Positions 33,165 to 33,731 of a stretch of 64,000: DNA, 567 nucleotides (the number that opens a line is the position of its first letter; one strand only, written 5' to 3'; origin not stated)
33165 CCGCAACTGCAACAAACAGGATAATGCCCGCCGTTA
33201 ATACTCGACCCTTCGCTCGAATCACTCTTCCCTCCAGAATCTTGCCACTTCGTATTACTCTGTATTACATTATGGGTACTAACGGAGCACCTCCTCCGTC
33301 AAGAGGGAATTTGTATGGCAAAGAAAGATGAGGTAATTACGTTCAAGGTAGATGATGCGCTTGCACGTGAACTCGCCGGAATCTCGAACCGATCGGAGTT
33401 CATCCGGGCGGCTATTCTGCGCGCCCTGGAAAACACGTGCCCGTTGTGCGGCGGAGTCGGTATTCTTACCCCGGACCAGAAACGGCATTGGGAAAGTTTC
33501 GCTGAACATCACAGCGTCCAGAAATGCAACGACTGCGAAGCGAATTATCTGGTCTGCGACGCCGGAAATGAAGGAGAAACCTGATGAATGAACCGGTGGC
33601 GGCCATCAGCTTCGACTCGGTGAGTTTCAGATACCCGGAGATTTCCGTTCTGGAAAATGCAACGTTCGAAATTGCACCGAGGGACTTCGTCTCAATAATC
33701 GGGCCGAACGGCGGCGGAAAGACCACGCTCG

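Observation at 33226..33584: RHH + Cys/His metal-binding regulator embedded in a znuA / znuCB locus: candidate non-Zur zinc sensor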

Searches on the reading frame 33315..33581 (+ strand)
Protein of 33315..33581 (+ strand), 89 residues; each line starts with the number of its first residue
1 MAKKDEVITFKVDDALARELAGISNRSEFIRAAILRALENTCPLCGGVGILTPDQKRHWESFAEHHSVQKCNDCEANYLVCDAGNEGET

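Call 3: search_protein_families(library=pfam, proteins=[window:33315-33581:+], max_evalue=1)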
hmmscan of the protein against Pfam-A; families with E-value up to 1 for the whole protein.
window:33315-33581:+ (89 aa): 6 families
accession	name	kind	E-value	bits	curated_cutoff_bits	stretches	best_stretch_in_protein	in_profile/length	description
PF01402.27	RHH_1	-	0.00065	20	20.5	1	9-39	3-38/39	Ribbon-helix-helix protein, copG family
PF14354.12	Lar_restr_allev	-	0.0013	19.3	28.6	1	41-77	5-34/58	Restriction alleviation protein Lar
PF00684.25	DnaJ_CXXCXGXG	-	0.013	16.2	32.7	1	40-76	16-49/65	DnaJ central domain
PF19108.5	DUF5795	-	0.025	15.1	27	1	17-75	14-68/74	Family of unknown function (DUF5795)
PF14369.11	Zn_ribbon_19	-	0.043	14.4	30.8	0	28-47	10-29/35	zinc-ribbon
PF15777.11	Anti-TRAP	-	0.11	12.9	32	1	36-77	7-39/59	Tryptophan RNA-binding attenuator protein inhibitory protein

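Call 4: search_protein_families(library=ncbifam, proteins=[window:33315-33581:+], max_evalue=1)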
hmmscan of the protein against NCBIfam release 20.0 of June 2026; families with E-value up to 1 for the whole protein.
window:33315-33581:+ (89 aa): 4 families
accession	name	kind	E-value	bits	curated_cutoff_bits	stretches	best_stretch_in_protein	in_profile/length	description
NF053762.1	aCcr1_fam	equivalog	6.4e-06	26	60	1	7-36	2-36/38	aCcr1 family cell cycle regulator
NF047912.1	ECs_2282_CxxC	subfamily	0.06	13.3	37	1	41-76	4-35/60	ECs_2282 family putative zinc-binding protein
TIGR03655.1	anti_R_Lar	subfamily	0.15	12.4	39.6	1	41-78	3-38/55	Lar family restriction alleviation protein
TIGR01448.2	helicase_RecD2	equivalog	0.19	9.8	500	1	2-56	178-232/713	SF1B family DNA helicase RecD2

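Call 5: find_homologous_proteins(query=window:33315-33581:+, max_evalue=0.001)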
Query window:33315-33581:+ (89 aa): 424 proteins with E <= 0.001 among 425 candidates; the best 120 are listed.
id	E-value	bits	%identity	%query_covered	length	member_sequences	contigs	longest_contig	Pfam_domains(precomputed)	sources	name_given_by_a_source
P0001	6.5e-52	191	96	100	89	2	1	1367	-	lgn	-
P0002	3.6e-39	150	75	96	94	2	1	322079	-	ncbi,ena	-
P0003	6.9e-37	143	73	94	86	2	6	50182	-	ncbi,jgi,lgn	-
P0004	9.5e-33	130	67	93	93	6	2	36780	-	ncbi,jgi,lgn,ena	-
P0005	1.0e-32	129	65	94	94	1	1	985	-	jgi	jgi:hypothetical protein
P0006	2.0e-32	128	65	96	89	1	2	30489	-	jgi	jgi:hypothetical protein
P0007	2.4e-32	128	65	94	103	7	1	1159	-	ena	-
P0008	3.4e-32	128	66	97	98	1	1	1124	-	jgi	jgi:hypothetical protein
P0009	3.7e-32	128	64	97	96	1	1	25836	-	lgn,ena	-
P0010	4.3e-32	127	70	91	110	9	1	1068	-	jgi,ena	-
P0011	4.6e-32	127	71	87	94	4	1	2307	-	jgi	-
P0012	5.4e-32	127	64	96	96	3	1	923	-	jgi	jgi:hypothetical protein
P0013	6.0e-32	127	64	90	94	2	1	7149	-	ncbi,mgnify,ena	mgnify:FL=1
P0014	7.9e-32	127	64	96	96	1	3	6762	-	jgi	jgi:hypothetical protein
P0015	9.1e-32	126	63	94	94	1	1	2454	-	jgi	-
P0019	1.3e-31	126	66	92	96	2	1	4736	-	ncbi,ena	-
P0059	4.1e-30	121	63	94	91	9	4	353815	-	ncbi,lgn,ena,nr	ncbi:MAG TPA: hypothetical protein DDZ55_00865 [Firmicutes bacterium]|nr:hypothetical protein [Bacil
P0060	4.2e-30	121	64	91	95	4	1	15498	-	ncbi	-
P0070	5.8e-30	121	62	96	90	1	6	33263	-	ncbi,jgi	jgi:uncharacterized protein YbaR (Trm112 family)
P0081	7.2e-30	120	65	88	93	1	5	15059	-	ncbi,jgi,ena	-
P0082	7.7e-30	120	63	91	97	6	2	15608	-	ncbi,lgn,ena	-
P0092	1.1e-29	120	61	96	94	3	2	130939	-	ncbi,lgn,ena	-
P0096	1.2e-29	120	64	91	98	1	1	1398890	-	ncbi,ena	-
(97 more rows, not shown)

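Call 7: find_related_loci(query=A1, collection=genome_contigs, flank=6000)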
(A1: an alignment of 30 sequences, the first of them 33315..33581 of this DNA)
Query A1 (89 aa) in genome_contigs; peptide patterns used: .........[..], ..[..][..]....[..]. (x = any residue, [..] = any of these).
599 stretches matched a pattern (row limit reached: there are more); 501 encode a relative of the query (tblastn E <= 1e-3); the best 80 are kept; 80 distinct loci.
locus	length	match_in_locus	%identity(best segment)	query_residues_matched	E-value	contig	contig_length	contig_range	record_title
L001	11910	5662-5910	77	1-83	1e-43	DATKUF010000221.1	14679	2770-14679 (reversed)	MAG TPA_asm: Spirochaetia bacterium isolate SMAG_U14100 k141_97308, whole genome shotgun sequence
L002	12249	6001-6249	77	1-83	2e-43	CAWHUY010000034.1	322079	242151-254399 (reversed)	MAG: uncultured Spirochaetota bacterium isolate MFD02416.bin.2.175 genome assembly, contig: contig_92403, whole genome s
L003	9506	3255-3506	67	3-86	2e-36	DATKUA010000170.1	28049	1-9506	MAG TPA_asm: Acidobacteriota bacterium isolate SMAG_U14095 k141_239742, whole genome shotgun sequence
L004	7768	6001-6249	66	1-83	3e-36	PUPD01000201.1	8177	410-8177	MAG: Spirochaetaceae bacterium isolate B1Sed10_113R1 B1-Sed10-C13190, whole genome shotgun sequence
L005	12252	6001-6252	64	3-86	7e-36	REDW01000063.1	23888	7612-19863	MAG: Spirochaetaceae bacterium isolate GEM2.Bin48 NODE_2330_length_23888_cov_13.1389, whole genome shotgun sequence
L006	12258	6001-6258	64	4-89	6e-36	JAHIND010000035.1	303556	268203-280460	MAG: Proteobacteria bacterium isolate KR13_N2.mb.99 KR13_N2.mb.99_k141_385539, whole genome shotgun sequence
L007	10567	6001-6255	65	4-88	1e-35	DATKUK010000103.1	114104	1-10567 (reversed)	MAG TPA_asm: Phycisphaerae bacterium isolate SMAG_U14105 k141_1250164, whole genome shotgun sequence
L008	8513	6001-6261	61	2-88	2e-35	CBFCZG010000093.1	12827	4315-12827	MAG TPA_asm: uncultured Phycisphaerae bacterium isolate SRR6194934_binner13_Refined_19 genome assembly, contig: ERZ78139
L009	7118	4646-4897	63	4-87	1e-35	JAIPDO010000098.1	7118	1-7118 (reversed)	MAG: Desulfarculaceae bacterium isolate Tobar13.5m-G25 Tobar13-5m-20mill-C2477, whole genome shotgun sequence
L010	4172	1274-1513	68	3-82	7e-35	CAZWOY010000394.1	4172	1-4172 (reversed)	MAG TPA_asm: uncultured bacterium isolate SRP141376_co4_90 genome assembly, contig: NODE_35078_length_4172_cov_8.576876,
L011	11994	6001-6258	60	1-86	4e-35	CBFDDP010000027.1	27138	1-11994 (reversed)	MAG TPA_asm: uncultured bacterium isolate SRR26215674_binner13_Refined_32 genome assembly, contig: ERZ25073485.932, whol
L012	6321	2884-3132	64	3-85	6e-35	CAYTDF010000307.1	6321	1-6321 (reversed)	MAG TPA_asm: uncultured bacterium isolate SRP308112_co1_364 genome assembly, contig: NODE_24691_length_6321_cov_4.102936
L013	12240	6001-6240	63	4-83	9e-35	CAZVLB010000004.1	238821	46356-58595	MAG TPA_asm: uncultured Ignavibacteria bacterium isolate SRP141376_co2_208 genome assembly, contig: NODE_60_length_23882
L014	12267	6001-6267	58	1-89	2e-34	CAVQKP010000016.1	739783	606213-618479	MAG: Pirellulales bacterium isolate MFD02416.bin.2.109 genome assembly, contig: contig_46804, whole genome shotgun seque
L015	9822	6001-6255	64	3-87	2e-34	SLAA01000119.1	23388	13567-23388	MAG: Spirochaetales bacterium isolate CSSed162cmB_373 CSSed16-2cmB-4183, whole genome shotgun sequence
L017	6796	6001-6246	62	3-84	2e-34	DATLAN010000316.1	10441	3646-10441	MAG TPA_asm: Thermoguttaceae bacterium isolate SMAG_U14272 k141_3319612, whole genome shotgun sequence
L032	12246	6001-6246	62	3-84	8e-34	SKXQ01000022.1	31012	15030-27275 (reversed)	MAG: Spirochaetaceae bacterium isolate CSSed162cmB_249 CSSed16-2cmB-2080, whole genome shotgun sequence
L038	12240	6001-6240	63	3-82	1e-33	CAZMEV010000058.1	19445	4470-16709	MAG TPA_asm: uncultured Spirochaetaceae bacterium isolate binchicken_co32_433 genome assembly, contig: NODE_4229_length_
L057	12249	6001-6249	61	1-83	4e-33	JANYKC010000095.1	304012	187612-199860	MAG: Spirochaetaceae bacterium isolate GL140_5_metabinner_127 GL140_5_k141_2923468, whole genome shotgun sequence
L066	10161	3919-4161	65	1-81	7e-33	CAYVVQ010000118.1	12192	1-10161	MAG TPA_asm: uncultured Desulfobacterales bacterium isolate binchicken_co8_385 genome assembly, contig: NODE_9770_length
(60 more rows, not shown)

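Call 10: search_solved_structures(query=A1, max_evalue=10, show_alignments=2)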
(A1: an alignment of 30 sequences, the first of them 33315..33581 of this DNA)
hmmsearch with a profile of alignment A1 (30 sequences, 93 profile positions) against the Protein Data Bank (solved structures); distinct sequences matched with E-value up to 10: 4.
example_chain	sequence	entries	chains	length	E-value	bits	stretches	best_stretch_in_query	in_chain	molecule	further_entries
3lcz_A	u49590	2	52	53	0.014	18.5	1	43-68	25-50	Inhibitor of TRAP, regulated by T-BOX (Trp) sequence RtpA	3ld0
2bx9_A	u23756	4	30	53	0.3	14.2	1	43-68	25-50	TRYPTOPHAN RNA-BINDING ATTENUATOR PROTEIN-INHIBITORY PROTEIN | Anti-TRAP regulator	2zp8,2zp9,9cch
1qgj_A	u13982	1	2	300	0.57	13.3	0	31-67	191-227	PEROXIDASE N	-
1exk_A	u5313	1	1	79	0.64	13.1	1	39-56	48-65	DNAJ PROTEIN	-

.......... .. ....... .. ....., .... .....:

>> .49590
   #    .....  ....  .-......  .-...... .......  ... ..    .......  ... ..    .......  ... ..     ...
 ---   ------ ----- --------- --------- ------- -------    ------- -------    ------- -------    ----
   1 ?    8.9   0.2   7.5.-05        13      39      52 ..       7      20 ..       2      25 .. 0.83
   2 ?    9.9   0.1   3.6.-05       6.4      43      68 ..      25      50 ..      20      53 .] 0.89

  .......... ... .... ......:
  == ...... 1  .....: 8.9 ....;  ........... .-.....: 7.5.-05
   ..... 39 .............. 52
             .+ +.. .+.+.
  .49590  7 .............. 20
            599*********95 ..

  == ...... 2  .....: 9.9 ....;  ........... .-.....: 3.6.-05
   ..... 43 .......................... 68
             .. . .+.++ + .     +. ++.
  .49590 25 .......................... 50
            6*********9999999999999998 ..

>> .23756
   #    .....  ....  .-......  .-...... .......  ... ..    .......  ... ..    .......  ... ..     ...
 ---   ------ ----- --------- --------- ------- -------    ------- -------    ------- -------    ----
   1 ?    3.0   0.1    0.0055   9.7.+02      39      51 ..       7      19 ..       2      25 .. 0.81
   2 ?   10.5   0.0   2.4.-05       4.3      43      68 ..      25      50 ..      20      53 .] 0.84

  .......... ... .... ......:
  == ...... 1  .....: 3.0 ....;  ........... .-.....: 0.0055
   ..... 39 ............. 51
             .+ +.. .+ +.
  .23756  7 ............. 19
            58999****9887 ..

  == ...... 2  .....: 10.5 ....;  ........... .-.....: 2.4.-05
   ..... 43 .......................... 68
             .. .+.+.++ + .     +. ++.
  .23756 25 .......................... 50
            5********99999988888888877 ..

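Call 20: predict_structure(alignment_id=A1)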
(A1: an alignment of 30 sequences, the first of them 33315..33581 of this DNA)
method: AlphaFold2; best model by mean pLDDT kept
length: 89 residues; sequences in the alignment: 30
mean_pLDDT: 65.6   pTM: 0.32
mean pLDDT of the five models: 65.6, 63.4, 61.4, 61.2, 57.4
residues with pLDDT >= 90: 0; 70-90: 35; 50-70: 47; < 50: 7
segments of 3 or more residues with pLDDT < 50: 1-3, 87-89
pLDDT, mean of each block of 10 residues (from residue 1): 54 74 73 65 55 69 72 71 56
secondary structure, 60 per line:
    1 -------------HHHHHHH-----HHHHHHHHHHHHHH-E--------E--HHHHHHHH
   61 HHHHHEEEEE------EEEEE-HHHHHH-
elements in order: H14-20 H26-39 H53-65 E66-70 E77-81 H83-88

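Call 21: search_protein_representatives(alignment_id=A1)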
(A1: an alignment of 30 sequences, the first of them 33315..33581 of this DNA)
Query: 30 sequences, 93 profile positions. Proteins with E-value up to 0.001 (for the whole library): 356; up to 1e-10: 178; up to 1e-30: 32. The best 150 are listed.
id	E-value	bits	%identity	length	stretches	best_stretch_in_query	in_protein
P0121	4.3e-77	270.1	-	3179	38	38-66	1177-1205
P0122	3.2e-57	206.5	-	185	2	8-85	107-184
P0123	4.9e-38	145.0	-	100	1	4-88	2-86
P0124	5.1e-38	144.9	-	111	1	3-87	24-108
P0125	5.3e-38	144.9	-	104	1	4-89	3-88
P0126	2.6e-37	142.7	-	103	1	4-87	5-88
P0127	3.4e-37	142.3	-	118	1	6-89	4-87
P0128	6.8e-37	141.3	-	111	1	2-90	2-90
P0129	7.3e-37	141.2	-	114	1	5-88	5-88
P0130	2.0e-36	139.8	-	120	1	3-90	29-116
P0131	3.3e-36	139.1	-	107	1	3-86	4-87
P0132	5.9e-36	138.3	-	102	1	4-89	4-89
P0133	2.1e-35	136.5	-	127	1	3-90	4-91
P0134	3.0e-35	136.0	-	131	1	5-90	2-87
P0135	8.4e-34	131.4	-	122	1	4-88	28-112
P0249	2.3e-12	62.7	-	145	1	4-78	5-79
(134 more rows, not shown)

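Call 25: search_protein_families(library=pfam, proteins=[L032:6258-7214:+, L038:6261-7262:+, L015:4633-5697:+, L032:7236-9734:+, L038:4957-5952:+, L032:5005-5937:+, L008:4412-5884:+, L007:2348-5356:+, L017:3765-5603:-, L066:5443-6690:+], max_evalue=0.001)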
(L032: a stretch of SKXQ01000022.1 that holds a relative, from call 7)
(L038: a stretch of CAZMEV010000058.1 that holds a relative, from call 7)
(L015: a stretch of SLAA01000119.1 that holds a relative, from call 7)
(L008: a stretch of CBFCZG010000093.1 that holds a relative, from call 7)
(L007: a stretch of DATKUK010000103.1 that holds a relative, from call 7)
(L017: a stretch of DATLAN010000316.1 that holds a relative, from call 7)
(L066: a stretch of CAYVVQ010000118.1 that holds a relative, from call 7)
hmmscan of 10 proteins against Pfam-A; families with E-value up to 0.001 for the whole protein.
L032:6258-7214:+ (319 aa): 2 families
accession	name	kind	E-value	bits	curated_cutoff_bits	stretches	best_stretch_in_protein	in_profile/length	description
PF02492.25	cobW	-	2.4e-46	158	20.7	1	5-179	1-178/180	CobW/HypB/UreG, nucleotide-binding domain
PF07683.19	CobW_C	-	6.2e-17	61.7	22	1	226-315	3-93/94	Cobalamin synthesis protein cobW C-terminal domain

L038:6261-7262:+ (334 aa): 4 families
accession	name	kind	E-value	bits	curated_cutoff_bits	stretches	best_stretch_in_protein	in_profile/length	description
PF02492.25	cobW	-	1.1e-44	152.6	20.7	1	5-180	1-179/180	CobW/HypB/UreG, nucleotide-binding domain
PF07683.19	CobW_C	-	5.5e-19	68.3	22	1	234-325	2-94/94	Cobalamin synthesis protein cobW C-terminal domain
PF13401.12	AAA_22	-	0.00019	22.2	27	1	6-168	7-106/130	AAA domain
PF03193.22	RsgA_GTPase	-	0.00062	20.1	30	0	6-27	108-129/174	RsgA GTPase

L015:4633-5697:+ (355 aa): 2 families
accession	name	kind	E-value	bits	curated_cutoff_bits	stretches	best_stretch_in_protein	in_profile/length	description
PF02492.25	cobW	-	3.6e-36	124.9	20.7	1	6-169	2-167/180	CobW/HypB/UreG, nucleotide-binding domain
PF07683.19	CobW_C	-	3.8e-11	43.1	22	1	234-322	4-93/94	Cobalamin synthesis protein cobW C-terminal domain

L032:7236-9734:+ (833 aa): 3 families
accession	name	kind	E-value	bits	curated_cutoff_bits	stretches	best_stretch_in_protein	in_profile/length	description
PF00999.27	Na_H_Exchanger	-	1.3e-54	186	26.2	1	26-387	2-369/375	Sodium/hydrogen exchanger, transmembrane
PF00359.27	PTS_EIIA_2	-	4.7e-10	40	27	1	708-830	19-137/144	Phosphoenolpyruvate-dependent sugar phosphotransferase system, EIIA 2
PF00582.32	Usp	-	3.5e-05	24.8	24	1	411-539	3-141/141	Universal stress protein family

L038:4957-5952:+ (332 aa): 1 family
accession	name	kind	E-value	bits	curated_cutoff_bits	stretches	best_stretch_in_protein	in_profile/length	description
PF09924.15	LPG_synthase_C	-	1e-42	146.7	27.5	1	46-299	4-290/298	Phosphatidylglycerol lysyltransferase, C-terminal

L032:5005-5937:+ (311 aa): 1 family
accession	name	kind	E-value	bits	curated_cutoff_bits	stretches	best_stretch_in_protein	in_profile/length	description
PF09924.15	LPG_synthase_C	-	3.1e-43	148.4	27.5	1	31-288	8-297/298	Phosphatidylglycerol lysyltransferase, C-terminal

L008:4412-5884:+ (491 aa): 0 families

L007:2348-5356:+ (1003 aa): 0 families

L017:3765-5603:- (612 aa): 0 families

L066:5443-6690:+ (416 aa): 2 families
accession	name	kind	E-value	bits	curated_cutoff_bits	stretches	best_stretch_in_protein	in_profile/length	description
PF10087.14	DUF2325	-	2.2e-24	85.9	33.6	1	315-405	1-91/94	Uncharacterized protein conserved in bacteria (DUF2325)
PF14362.11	DUF4407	-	0.00016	21.5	31.3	1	172-302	131-252/297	Domain of unknown function (DUF4407)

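Call 37: find_encoding_contigs(protein=P0096, flank=10000, max_places=2)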
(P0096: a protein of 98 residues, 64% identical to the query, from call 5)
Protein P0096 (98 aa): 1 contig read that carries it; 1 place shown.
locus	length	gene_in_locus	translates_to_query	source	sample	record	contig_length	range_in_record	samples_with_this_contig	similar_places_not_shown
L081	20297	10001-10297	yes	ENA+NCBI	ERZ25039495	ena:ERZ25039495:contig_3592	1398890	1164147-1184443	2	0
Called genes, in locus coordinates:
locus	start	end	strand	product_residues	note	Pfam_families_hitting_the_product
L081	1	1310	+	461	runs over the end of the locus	PF27096:UvrC_M, PF02151:UVR, PF08459:UvrC_RNaseH_dom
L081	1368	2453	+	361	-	PF00365:PFK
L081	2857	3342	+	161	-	PF02381:MraZ (weak)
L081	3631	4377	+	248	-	-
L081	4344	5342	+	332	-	-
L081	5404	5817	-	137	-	PF08899:DUF1844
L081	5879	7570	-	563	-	PF06418:CTP_synth_N, PF00117:GATase, PF07722:Peptidase_C26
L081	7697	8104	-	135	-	PF01850:PIN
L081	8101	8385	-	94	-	-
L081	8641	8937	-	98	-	-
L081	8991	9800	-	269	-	PF02348:CTP_transf_3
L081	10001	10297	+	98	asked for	-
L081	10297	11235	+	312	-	PF01297:ZnuA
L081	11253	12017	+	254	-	PF00005:ABC_tran, PF13304:AAA_21 (weak)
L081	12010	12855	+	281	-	PF00950:ABC-3, PF01032:FecCD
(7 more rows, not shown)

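Call 42: predict_structure(alignment_id=A2)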
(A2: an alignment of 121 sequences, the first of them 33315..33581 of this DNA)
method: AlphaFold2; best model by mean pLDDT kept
length: 89 residues; sequences in the alignment: 121
mean_pLDDT: 84.7   pTM: 0.57
mean pLDDT of the five models: 84.7, 84.5, 83.8, 83.7, 83.1
residues with pLDDT >= 90: 46; 70-90: 33; 50-70: 7; < 50: 3
segments of 3 or more residues with pLDDT < 50: none
pLDDT, mean of each block of 10 residues (from residue 1): 70 94 91 90 81 91 91 89 63
secondary structure, 60 per line:
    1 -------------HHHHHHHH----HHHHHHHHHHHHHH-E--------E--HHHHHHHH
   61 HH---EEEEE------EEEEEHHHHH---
elements in order: H14-21 H26-39 H53-62 E66-70 E77-81 H82-86
